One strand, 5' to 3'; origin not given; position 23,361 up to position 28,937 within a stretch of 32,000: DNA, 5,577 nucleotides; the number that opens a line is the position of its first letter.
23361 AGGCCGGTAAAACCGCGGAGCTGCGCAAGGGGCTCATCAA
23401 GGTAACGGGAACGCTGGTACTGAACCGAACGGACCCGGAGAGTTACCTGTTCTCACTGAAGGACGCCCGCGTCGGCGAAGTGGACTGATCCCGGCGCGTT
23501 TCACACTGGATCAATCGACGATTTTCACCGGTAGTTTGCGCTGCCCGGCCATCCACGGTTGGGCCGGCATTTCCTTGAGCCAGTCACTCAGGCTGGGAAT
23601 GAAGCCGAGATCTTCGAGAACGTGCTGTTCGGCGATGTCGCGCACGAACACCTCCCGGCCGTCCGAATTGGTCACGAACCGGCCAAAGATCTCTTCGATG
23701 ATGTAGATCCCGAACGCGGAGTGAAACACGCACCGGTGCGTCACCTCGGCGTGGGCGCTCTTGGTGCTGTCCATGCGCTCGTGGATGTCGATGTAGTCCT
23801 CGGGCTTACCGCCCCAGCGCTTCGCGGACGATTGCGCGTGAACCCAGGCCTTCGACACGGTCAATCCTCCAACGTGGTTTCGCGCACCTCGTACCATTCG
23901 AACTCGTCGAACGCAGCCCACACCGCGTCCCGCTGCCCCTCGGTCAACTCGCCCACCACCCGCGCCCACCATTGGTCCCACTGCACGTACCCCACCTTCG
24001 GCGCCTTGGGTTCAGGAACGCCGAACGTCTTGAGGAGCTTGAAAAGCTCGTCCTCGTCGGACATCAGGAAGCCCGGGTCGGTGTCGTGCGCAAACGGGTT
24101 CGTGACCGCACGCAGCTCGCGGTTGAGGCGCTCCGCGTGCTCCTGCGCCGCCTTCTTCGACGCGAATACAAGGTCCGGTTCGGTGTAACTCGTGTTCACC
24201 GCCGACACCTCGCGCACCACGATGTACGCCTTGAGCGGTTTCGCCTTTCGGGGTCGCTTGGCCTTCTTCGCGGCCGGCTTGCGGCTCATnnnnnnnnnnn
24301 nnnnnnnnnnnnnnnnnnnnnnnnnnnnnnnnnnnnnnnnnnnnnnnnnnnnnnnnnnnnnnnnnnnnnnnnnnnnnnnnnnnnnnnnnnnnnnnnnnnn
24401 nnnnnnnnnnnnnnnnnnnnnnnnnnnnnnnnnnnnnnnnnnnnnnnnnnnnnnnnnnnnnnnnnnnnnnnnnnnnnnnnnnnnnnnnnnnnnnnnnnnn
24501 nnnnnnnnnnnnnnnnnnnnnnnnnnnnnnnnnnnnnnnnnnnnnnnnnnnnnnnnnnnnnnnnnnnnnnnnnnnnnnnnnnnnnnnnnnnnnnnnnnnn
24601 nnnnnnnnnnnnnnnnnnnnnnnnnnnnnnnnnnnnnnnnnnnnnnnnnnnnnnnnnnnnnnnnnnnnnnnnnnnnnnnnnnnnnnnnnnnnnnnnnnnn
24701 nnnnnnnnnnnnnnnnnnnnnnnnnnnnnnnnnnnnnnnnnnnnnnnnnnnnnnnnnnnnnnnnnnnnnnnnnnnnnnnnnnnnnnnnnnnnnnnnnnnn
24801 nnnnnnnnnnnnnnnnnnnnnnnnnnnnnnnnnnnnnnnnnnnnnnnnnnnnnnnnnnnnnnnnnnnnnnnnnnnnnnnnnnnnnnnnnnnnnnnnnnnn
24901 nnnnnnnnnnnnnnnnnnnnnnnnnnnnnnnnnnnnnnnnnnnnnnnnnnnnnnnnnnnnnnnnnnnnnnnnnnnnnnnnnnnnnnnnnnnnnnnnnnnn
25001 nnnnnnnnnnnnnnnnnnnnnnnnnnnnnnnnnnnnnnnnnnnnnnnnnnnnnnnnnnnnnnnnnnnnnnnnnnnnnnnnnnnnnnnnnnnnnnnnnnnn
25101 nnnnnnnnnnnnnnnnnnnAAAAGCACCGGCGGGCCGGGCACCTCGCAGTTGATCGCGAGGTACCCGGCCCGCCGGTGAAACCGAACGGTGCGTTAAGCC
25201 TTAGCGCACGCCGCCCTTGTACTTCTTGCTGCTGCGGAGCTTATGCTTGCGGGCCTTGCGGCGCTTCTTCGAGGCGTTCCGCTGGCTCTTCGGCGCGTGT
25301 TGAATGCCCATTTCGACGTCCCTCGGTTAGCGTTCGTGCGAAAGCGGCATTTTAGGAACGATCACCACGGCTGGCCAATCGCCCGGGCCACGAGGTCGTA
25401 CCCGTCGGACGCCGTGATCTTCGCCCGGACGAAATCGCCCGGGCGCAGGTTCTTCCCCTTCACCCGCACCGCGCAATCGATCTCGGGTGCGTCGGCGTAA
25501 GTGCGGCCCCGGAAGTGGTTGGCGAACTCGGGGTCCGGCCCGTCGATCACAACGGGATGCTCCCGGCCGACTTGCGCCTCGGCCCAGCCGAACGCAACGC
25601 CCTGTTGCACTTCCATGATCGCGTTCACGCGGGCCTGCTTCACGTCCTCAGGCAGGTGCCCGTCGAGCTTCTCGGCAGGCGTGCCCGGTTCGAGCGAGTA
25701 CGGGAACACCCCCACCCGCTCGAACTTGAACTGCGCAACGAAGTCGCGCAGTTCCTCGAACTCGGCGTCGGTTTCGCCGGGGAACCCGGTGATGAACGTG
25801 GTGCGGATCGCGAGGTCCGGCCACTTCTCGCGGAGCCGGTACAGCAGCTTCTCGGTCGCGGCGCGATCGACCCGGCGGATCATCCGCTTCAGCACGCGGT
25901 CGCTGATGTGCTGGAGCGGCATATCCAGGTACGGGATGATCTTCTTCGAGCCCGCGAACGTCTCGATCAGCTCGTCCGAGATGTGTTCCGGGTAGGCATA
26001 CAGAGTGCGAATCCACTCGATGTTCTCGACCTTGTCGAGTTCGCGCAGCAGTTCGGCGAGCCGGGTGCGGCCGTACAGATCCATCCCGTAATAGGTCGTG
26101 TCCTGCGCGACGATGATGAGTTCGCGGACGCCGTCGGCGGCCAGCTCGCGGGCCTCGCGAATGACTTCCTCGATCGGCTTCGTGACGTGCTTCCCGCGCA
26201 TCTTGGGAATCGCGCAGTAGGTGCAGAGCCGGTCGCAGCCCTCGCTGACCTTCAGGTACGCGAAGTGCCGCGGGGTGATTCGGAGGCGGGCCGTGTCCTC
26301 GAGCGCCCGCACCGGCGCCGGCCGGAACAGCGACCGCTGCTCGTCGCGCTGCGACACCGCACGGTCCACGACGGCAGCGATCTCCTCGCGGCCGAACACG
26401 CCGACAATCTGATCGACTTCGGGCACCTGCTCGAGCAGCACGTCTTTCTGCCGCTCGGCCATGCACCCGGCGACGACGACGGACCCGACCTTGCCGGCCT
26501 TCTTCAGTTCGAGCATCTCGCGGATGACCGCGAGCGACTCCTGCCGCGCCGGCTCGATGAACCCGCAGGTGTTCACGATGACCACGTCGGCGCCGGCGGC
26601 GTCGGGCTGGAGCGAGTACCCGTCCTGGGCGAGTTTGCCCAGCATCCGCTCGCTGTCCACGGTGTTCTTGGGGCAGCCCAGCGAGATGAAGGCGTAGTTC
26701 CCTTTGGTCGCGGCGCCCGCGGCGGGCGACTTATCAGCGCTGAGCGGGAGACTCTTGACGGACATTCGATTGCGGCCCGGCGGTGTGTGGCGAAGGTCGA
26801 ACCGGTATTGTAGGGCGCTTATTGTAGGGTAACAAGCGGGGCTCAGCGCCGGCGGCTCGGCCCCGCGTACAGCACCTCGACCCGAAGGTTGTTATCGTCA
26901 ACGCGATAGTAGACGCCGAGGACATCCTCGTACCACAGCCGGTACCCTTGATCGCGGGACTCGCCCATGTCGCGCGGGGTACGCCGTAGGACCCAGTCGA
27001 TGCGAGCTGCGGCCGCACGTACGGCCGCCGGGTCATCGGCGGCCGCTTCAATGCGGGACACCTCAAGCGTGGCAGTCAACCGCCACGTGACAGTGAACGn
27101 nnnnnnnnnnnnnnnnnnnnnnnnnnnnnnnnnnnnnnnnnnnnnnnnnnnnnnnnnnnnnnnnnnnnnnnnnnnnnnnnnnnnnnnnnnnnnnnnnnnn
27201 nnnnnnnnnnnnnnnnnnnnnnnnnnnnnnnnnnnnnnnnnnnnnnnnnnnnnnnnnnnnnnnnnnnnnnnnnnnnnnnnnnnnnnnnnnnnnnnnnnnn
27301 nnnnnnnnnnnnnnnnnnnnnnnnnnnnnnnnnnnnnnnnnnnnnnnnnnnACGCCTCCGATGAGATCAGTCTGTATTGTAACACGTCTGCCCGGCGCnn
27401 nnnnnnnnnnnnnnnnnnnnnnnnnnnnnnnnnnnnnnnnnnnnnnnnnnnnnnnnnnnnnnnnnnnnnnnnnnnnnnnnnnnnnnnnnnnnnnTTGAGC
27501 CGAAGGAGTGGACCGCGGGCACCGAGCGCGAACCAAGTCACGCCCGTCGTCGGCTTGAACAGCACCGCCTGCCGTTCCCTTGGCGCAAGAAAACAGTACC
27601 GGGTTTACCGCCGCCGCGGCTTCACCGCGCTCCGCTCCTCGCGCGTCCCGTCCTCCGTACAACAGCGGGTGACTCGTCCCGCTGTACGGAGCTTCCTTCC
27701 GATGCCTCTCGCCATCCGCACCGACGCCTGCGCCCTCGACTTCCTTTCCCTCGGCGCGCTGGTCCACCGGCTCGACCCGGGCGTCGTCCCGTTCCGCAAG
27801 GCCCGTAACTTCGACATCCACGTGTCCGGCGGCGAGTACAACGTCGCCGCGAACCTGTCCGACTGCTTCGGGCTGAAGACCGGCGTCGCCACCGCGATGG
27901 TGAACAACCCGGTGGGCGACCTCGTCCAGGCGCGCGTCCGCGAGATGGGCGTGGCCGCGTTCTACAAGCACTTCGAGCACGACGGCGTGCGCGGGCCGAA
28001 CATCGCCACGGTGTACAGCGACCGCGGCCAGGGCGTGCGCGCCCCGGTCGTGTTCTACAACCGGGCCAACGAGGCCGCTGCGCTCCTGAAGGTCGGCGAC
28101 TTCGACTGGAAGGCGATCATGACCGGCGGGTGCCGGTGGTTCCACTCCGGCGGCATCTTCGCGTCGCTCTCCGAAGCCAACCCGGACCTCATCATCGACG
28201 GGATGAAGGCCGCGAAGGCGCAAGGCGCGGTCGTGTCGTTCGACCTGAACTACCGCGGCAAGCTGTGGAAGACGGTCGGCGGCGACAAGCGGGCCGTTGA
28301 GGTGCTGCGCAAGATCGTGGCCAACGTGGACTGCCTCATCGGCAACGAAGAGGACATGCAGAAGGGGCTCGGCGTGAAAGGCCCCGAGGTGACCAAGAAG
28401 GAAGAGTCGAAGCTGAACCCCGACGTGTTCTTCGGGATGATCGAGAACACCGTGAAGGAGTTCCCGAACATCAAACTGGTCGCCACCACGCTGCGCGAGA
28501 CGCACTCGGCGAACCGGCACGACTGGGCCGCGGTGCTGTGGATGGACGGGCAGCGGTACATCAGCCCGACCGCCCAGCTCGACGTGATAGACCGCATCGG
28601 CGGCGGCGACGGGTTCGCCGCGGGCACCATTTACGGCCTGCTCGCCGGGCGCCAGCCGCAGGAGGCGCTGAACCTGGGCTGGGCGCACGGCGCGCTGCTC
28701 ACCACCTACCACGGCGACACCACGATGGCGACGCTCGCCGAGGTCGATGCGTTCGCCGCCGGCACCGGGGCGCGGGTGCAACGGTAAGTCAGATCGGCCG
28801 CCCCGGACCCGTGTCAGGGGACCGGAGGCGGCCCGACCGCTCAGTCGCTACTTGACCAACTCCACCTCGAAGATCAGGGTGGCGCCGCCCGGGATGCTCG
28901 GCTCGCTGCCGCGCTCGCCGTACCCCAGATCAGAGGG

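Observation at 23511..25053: Translationally coupled three-gene operon of unknown function sharing a novel NPF/WW/AVW module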

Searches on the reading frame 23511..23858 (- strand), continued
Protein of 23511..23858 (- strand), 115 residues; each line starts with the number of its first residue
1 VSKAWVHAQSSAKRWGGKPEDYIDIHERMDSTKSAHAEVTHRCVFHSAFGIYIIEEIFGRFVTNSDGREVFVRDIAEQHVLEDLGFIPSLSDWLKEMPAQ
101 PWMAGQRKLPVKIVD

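Call 103: find_related_loci(query=A4, collection=viral_contigs, flank=2500)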
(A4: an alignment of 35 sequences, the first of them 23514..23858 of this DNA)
Query A4 (115 aa) in viral_contigs; peptide patterns used: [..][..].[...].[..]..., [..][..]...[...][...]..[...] (x = any residue, [..] = any of these).
600 stretches matched a pattern (row limit reached: there are more); 580 encode a relative of the query (tblastn E <= 1e-3); the best 80 are kept; 80 distinct loci.
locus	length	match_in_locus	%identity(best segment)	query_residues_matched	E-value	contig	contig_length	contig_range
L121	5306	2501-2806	64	3-104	1e-43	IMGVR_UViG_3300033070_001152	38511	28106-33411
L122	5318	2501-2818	62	3-108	6e-43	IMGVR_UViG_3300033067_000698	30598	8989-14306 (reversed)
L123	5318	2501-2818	60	3-108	5e-43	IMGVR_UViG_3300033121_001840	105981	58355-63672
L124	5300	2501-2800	66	6-105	3e-42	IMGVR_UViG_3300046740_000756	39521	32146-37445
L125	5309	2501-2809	59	3-105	5e-42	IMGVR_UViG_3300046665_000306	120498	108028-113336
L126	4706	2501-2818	55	3-108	4e-40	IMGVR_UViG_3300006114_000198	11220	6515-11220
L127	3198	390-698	53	3-105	3e-39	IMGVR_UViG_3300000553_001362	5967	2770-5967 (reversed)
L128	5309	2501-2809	55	3-105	6e-39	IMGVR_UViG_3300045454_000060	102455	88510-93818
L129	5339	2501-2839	49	3-115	1e-37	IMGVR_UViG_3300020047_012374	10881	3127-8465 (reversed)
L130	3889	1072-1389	51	3-108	1e-37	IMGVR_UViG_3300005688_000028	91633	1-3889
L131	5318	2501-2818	53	3-108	5e-37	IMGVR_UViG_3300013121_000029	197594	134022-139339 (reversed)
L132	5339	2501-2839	47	3-115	9e-37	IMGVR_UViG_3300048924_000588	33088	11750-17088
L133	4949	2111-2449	50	3-115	1e-36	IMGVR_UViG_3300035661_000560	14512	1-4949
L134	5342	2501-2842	49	3-115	6e-36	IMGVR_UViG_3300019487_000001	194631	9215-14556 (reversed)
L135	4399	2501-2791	60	7-103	4e-36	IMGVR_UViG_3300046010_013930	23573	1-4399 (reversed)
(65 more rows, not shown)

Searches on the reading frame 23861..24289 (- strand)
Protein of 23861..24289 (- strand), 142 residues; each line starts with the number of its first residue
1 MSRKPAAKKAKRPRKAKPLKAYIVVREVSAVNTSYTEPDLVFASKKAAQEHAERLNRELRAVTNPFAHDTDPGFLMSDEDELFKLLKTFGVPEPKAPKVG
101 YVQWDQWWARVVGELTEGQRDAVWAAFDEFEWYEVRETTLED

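Call 3: search_protein_families(library=pfam, proteins=[window:23861-24289:-], max_evalue=1)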
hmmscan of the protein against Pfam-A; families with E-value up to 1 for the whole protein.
window:23861-24289:- (142 aa): 1 family
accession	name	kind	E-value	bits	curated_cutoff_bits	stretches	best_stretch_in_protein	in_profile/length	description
PF25211.1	DUF7839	-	0.15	12.7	27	1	6-54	24-72/101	Domain of unknown function (DUF7839)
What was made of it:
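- On Any catalogued domain, for the g1/g2 module: The best for g2 is DUF7839, E 0.15, below the cut-off (call 3).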

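Call 4: search_protein_families(library=phrogs, proteins=[window:23861-24289:-], max_evalue=1)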
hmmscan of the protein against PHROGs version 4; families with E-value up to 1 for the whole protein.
window:23861-24289:- (142 aa): 2 families
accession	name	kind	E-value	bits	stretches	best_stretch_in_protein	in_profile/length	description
phrog_13428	-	unknown function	0.0066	17.9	1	24-63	23-63/78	-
phrog_18564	-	unknown function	0.56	11.4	1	21-60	2-43/68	-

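Call 5: search_protein_families(library=ncbifam, proteins=[window:23861-24289:-], max_evalue=1)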
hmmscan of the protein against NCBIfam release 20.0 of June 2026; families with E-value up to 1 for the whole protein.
window:23861-24289:- (142 aa): 0 families

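Call 6: search_protein_families(library=padloc, proteins=[window:23861-24289:-], max_evalue=1)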
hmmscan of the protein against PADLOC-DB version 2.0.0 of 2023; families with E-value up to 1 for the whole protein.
window:23861-24289:- (142 aa): 0 families

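Call 10: find_homologous_proteins(query=window:23861-24289:-)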
Query window:23861-24289:- (142 aa): 12 proteins with E <= 0.001 among 54 candidates.
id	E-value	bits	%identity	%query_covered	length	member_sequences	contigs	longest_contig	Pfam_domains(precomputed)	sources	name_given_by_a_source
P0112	1.3e-84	299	96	100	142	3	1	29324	-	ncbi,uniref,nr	ncbi:hypothetical protein R5W24_005277 [Gemmata sp. JC717]|uniref:hypothetical protein n=1 Tax=Gemma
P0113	2.1e-63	230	76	100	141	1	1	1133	-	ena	-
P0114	6.0e-62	225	75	86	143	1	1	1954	-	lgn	-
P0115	7.2e-60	219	74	85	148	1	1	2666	-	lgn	-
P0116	7.2e-57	209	71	87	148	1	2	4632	-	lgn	-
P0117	6.5e-56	206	69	87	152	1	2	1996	-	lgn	-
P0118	7.7e-56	206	73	87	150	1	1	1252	-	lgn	-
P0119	1.9e-53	198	69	87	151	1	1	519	-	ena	-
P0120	2.0e-51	191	66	87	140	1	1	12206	-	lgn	-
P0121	8.1e-42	160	56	86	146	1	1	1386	-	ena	-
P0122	1.6e-40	156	50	87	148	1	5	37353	-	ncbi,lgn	-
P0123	4.3e-38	148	55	85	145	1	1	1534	-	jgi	jgi:hypothetical protein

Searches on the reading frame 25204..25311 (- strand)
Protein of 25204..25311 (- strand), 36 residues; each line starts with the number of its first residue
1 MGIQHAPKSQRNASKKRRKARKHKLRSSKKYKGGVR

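Call 97: search_protein_families(library=ncbifam, proteins=[window:25204-25311:-], max_evalue=1)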
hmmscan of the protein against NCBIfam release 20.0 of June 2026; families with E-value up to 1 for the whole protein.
seq(36 aa): 0 families
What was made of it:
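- Tried and rejected: NCBIfam found nothing for the 36-aa ORF (call 97).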

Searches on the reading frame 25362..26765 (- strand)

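Call 76: search_protein_families(library=pfam, proteins=[window:25362-26765:-], max_evalue=0.001)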
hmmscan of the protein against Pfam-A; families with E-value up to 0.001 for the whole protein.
window:25362-26765:- (467 aa): 3 families
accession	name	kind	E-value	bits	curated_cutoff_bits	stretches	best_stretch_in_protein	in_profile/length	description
PF00919.26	UPF0004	-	1.1e-26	93.1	27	1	24-122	2-98/98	Uncharacterized protein family UPF0004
PF04055.27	Radical_SAM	-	1e-25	91.2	29.5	1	172-343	2-166/166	Radical SAM superfamily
PF18693.7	TRAM_2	-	4.8e-18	65.5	27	1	399-463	1-63/63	TRAM domain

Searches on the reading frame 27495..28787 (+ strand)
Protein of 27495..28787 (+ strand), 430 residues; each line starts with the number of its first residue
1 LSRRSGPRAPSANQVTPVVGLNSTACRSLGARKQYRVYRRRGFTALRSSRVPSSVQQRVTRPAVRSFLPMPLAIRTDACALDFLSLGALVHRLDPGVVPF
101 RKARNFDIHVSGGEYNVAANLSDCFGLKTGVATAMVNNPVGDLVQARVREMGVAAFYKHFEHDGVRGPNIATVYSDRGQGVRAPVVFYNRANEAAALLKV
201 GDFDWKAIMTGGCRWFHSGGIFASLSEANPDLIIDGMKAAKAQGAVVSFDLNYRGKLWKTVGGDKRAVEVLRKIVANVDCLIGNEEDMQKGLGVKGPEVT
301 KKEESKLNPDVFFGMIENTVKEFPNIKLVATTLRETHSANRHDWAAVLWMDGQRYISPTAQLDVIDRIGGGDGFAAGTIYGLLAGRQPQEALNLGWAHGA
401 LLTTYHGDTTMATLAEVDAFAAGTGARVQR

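Call 76: search_protein_families(library=pfam, proteins=[window:27495-28787:+], max_evalue=0.001)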
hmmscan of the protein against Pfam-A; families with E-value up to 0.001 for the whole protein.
window:27495-28787:+ (430 aa): 1 family
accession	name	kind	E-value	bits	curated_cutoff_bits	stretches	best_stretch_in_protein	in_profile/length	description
PF00294.29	PfkB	-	1.3e-15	57.9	25.8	1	102-411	27-298/302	pfkB family carbohydrate kinase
